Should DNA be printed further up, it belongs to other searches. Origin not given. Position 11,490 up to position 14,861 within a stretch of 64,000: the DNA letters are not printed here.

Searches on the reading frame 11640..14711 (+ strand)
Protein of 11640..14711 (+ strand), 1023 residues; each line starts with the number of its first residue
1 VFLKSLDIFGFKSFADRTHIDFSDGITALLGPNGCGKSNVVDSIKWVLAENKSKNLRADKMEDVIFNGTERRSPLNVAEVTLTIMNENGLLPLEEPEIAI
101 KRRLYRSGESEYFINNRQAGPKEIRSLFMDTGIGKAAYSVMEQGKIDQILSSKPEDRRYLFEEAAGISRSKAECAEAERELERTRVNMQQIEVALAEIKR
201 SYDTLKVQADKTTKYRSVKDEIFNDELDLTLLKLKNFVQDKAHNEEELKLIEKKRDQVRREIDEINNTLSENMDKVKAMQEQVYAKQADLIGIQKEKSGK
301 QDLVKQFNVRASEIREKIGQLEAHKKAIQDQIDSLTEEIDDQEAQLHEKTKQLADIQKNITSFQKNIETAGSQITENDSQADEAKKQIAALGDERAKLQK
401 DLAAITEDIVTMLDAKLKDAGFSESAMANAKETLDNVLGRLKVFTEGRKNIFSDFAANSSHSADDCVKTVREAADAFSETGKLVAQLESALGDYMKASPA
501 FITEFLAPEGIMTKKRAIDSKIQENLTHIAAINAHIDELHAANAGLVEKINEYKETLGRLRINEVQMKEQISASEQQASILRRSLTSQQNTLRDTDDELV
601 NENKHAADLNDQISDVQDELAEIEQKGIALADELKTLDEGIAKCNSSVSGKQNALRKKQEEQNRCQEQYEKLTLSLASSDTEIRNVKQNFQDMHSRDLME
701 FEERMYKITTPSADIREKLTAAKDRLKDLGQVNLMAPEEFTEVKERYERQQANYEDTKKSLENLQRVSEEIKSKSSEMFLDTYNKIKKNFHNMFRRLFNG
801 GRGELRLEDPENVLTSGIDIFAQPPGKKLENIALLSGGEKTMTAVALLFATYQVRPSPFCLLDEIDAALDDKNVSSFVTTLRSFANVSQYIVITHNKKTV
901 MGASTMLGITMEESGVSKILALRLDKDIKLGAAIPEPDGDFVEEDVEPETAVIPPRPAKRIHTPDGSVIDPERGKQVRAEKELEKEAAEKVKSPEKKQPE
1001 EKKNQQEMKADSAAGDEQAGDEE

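Call 36: search_protein_families(library=pfam, proteins=[window:11640-14711:+], max_evalue=0.00001)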
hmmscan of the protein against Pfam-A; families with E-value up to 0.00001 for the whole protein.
window:11640-14711:+ (1023 aa): 5 families
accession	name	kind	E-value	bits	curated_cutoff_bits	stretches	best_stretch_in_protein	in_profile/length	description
PF02463.25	SMC_N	-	4.5e-62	209.8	40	1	2-917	1-219/220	RecF/RecN/SMC N terminal domain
PF13175.12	AAA_15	-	1.2e-15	58.4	32.1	1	1-373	1-279/374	AAA ATPase domain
PF13304.12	AAA_21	-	2.6e-10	41.3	27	0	26-102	1-86/304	AAA domain, putative AbiEii toxin, Type IV TA system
PF13476.12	AAA_23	-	4e-07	31.3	27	1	5-368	1-201/201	AAA domain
PF13555.12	AAA_29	-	9.3e-06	25.7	27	0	3-52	1-50/61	P-loop containing region of AAA domain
